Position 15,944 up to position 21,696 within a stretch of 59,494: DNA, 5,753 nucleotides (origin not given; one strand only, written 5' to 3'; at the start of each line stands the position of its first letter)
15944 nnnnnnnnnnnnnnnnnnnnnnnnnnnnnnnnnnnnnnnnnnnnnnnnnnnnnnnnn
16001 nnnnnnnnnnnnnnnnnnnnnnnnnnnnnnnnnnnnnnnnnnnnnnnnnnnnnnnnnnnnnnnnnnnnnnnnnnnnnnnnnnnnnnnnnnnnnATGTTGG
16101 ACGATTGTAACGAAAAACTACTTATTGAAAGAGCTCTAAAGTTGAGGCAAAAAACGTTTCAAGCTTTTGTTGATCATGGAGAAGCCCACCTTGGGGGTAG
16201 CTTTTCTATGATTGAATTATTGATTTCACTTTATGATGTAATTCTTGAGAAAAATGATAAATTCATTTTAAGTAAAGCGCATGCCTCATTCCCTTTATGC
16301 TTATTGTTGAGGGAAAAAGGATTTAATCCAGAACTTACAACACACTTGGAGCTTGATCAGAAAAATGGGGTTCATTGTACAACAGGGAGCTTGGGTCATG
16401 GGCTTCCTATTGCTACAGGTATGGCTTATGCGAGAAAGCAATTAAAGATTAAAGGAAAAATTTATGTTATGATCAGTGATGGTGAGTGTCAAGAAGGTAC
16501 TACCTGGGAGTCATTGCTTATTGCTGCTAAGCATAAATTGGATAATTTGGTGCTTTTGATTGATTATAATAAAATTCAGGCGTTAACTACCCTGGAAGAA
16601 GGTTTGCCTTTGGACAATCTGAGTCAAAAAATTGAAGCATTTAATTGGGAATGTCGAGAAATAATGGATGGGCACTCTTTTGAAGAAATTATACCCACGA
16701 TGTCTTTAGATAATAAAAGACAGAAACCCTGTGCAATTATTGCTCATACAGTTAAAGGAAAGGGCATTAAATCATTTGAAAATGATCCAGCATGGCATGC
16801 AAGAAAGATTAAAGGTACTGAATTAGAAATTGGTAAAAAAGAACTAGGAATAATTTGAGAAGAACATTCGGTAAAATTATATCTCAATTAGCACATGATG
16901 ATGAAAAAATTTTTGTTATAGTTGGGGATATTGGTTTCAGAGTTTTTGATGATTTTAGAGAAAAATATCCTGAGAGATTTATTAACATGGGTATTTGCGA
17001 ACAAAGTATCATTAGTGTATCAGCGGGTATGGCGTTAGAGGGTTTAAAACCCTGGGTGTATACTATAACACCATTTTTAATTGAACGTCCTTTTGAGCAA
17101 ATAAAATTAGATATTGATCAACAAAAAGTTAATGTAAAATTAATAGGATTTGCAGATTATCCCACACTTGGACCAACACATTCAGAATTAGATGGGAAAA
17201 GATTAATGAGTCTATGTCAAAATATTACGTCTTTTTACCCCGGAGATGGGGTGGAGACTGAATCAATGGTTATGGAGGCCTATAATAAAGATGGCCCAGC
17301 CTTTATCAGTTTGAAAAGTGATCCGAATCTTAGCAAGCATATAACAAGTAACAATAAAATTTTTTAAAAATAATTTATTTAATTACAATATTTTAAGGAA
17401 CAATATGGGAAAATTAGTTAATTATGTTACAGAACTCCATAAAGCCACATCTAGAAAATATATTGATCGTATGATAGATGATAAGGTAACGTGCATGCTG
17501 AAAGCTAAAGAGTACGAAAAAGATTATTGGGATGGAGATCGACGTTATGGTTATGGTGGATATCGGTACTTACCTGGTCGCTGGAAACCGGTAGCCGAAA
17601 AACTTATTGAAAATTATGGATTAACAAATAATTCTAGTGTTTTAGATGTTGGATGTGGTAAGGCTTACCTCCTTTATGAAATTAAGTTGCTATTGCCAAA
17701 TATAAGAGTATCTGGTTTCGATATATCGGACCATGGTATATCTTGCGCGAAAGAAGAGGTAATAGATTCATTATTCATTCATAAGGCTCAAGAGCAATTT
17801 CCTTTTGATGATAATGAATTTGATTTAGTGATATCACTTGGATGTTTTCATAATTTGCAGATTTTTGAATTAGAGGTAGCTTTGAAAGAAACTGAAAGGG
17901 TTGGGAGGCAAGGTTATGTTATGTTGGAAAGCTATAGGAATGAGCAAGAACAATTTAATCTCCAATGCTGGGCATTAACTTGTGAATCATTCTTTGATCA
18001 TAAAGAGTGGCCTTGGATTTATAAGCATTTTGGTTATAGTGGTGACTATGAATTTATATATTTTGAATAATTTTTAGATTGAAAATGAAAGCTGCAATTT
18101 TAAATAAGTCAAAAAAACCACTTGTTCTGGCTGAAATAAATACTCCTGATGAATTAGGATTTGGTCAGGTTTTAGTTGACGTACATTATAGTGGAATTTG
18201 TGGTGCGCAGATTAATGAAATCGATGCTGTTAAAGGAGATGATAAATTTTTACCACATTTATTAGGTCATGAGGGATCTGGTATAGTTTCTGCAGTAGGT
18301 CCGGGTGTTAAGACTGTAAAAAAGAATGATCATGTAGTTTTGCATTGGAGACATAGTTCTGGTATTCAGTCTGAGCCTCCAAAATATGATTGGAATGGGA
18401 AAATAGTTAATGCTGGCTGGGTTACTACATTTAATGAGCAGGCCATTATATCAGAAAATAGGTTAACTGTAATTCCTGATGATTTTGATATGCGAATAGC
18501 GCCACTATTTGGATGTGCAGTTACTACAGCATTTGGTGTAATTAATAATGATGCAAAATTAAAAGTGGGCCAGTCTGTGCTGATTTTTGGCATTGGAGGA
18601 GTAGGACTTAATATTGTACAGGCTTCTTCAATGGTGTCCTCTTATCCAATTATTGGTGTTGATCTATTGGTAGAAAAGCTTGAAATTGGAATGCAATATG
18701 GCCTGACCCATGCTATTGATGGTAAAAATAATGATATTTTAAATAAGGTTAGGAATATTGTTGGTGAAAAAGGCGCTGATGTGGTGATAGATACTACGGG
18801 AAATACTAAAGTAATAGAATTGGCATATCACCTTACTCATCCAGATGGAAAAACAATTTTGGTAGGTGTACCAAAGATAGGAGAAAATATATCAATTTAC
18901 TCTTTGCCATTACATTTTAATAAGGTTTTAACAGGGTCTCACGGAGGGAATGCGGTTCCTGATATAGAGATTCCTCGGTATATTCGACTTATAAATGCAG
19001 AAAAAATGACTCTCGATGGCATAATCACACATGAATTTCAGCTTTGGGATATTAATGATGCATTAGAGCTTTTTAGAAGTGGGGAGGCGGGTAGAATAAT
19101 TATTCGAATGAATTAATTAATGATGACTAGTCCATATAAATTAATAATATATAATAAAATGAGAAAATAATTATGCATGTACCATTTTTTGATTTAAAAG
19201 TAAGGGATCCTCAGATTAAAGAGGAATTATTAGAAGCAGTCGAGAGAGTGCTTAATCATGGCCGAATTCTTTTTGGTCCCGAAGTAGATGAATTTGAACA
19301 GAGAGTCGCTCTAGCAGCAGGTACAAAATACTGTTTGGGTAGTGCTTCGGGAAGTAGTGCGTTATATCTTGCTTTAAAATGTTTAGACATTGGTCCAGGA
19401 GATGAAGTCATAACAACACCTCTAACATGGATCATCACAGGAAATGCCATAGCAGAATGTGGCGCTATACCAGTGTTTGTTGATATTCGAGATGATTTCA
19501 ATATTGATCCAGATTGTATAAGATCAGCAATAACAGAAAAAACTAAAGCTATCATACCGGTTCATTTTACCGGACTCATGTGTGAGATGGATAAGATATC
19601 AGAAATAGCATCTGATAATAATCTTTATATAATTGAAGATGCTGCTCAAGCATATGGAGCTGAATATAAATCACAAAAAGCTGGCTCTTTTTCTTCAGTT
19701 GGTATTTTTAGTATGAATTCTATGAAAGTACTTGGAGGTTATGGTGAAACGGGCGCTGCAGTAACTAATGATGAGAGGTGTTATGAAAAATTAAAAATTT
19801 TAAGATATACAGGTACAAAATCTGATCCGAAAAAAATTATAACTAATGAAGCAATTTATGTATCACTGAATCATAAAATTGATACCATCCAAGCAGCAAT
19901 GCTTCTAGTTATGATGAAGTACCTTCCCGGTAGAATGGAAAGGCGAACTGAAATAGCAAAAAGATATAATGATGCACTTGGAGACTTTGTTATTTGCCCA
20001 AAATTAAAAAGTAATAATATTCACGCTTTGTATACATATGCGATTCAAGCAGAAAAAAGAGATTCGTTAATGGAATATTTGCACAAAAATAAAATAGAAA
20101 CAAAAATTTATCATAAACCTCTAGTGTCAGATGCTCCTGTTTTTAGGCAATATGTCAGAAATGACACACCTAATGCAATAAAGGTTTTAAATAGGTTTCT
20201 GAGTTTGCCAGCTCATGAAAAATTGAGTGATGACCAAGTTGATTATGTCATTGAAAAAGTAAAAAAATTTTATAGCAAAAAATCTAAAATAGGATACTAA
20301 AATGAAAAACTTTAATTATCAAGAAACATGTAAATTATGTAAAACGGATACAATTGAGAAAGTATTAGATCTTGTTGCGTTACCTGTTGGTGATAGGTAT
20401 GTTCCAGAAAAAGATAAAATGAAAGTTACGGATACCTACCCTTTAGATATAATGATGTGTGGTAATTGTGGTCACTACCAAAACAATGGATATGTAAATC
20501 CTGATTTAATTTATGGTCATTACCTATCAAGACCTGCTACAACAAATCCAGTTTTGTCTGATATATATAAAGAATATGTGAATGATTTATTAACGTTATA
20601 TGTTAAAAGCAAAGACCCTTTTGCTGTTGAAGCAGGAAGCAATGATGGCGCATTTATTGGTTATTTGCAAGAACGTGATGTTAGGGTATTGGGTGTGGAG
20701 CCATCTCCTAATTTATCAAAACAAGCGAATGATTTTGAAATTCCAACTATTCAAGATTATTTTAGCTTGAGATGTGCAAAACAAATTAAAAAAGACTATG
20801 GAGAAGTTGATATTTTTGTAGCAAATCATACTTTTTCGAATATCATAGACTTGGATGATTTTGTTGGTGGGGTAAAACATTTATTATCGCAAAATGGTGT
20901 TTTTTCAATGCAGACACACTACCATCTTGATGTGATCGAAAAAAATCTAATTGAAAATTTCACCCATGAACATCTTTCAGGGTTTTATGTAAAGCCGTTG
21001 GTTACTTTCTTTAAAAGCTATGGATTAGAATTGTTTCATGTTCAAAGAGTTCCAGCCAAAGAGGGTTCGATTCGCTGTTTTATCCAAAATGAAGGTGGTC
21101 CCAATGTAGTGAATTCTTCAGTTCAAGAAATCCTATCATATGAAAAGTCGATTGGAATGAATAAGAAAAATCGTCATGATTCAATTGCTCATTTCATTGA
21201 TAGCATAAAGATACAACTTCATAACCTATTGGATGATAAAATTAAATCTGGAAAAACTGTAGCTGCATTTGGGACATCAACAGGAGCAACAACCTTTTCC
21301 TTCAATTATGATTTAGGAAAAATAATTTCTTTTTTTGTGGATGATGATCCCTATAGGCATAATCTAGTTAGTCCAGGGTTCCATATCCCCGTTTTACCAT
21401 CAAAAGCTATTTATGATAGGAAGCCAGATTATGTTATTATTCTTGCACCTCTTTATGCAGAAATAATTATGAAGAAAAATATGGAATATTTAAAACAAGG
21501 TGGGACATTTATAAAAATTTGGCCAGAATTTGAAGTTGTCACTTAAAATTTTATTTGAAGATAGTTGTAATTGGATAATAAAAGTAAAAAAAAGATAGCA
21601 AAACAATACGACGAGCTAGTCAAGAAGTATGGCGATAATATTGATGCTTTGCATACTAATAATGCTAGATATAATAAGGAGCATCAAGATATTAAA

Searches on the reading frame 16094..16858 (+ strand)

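Call 53: search_protein_families(library=pfam, proteins=[window:16094-16858:+], max_evalue=0.00001)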
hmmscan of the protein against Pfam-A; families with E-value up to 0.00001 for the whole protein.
window:16094-16858:+ (254 aa): 2 families
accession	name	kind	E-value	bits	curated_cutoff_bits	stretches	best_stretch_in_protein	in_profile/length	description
PF00456.26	Transketolase_N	-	4.4e-25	88.8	22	1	53-253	45-277/334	Transketolase, thiamine diphosphate binding domain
PF13292.11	DXP_synthase_N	-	7.9e-11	42.2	21.2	1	6-159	14-172/274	1-deoxy-D-xylulose-5-phosphate synthase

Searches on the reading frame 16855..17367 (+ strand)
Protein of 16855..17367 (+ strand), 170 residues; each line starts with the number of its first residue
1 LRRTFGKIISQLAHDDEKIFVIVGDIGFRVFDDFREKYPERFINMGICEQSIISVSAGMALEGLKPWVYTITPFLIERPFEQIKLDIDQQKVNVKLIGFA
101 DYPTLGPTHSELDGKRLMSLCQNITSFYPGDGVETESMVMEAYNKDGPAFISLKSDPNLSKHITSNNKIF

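Call 53: search_protein_families(library=pfam, proteins=[window:16855-17367:+], max_evalue=0.00001)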
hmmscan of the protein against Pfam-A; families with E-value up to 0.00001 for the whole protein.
window:16855-17367:+ (170 aa): 1 family
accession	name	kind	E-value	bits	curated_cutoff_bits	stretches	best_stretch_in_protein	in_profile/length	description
PF02779.29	Transket_pyr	-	1.6e-20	73.9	27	1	1-153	5-167/174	Transketolase, pyrimidine binding domain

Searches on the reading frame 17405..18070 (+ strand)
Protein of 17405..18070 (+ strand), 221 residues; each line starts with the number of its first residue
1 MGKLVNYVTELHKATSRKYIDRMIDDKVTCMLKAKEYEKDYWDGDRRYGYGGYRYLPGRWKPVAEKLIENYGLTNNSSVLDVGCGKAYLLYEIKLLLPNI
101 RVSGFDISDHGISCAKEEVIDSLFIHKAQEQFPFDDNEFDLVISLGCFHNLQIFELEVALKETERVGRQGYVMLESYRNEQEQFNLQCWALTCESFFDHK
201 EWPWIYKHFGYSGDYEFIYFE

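Call 53: search_protein_families(library=pfam, proteins=[window:17405-18070:+], max_evalue=0.00001)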
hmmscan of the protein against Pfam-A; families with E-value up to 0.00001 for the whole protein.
window:17405-18070:+ (221 aa): 5 families
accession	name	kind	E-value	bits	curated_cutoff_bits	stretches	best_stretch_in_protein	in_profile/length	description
PF13847.12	Methyltransf_31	-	3.1e-15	56.6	27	1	74-207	2-142/145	Methyltransferase domain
PF13649.12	Methyltransf_25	-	3.5e-14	53.7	27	1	79-170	1-96/97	Methyltransferase domain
PF08241.18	Methyltransf_11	-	3.6e-13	50.4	21.2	1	80-170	1-90/95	Methyltransferase domain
PF08242.18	Methyltransf_12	-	4.1e-09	37.5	30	1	80-166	1-91/98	Methyltransferase domain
PF13489.12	Methyltransf_23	-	2.9e-08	34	27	1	73-211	20-159/164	Methyltransferase domain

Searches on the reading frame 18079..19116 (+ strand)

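Call 53: search_protein_families(library=pfam, proteins=[window:18079-19116:+], max_evalue=0.00001)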
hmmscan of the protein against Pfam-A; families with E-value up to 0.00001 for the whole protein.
window:18079-19116:+ (345 aa): 2 families
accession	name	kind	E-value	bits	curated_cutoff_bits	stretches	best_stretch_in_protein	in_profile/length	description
PF00107.32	ADH_zinc_N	-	9.3e-20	71.3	31.8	1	174-305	1-127/129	Zinc-binding dehydrogenase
PF08240.17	ADH_N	-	4.1e-13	49.9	23.5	1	29-134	3-104/104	Alcohol dehydrogenase GroES-like domain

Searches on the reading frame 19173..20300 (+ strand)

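Call 53: search_protein_families(library=pfam, proteins=[window:19173-20300:+], max_evalue=0.00001)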
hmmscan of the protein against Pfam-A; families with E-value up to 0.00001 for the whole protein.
window:19173-20300:+ (375 aa): 2 families
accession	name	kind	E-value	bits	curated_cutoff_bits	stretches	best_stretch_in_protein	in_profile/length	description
PF01041.23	DegT_DnrJ_EryC1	-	5.8e-102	342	19.8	1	14-363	2-359/360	DegT/DnrJ/EryC1/StrS aminotransferase family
PF00155.27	Aminotran_1_2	-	4.2e-06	26.6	19.7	1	38-207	42-241/361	Aminotransferase class I and II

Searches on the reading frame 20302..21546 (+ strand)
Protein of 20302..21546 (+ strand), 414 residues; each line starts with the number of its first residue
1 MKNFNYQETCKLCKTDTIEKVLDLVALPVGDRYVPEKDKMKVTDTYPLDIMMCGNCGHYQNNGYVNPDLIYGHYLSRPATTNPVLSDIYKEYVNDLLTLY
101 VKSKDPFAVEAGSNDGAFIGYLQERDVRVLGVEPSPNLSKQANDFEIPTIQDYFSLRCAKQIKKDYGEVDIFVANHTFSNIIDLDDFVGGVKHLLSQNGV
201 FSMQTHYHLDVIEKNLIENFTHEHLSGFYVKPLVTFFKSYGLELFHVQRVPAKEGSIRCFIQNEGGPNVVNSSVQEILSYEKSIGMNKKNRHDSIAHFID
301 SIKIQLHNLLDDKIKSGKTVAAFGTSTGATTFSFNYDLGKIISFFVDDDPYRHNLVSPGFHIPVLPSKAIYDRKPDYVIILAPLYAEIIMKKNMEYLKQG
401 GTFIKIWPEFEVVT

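Call 53: search_protein_families(library=pfam, proteins=[window:20302-21546:+], max_evalue=0.00001)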
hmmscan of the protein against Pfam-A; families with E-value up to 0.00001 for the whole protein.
window:20302-21546:+ (414 aa): 3 families
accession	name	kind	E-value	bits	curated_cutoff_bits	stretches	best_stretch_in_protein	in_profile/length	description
PF08484.17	Methyltransf_14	-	5.5e-32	111.2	23.5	1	254-406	4-158/160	C-methyltransferase C-terminal domain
PF08421.16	Methyltransf_13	-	9e-15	55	31.3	1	10-71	1-62/62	Putative zinc binding domain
PF08242.18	Methyltransf_12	-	2.2e-06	28.8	30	1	109-201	1-98/98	Methyltransferase domain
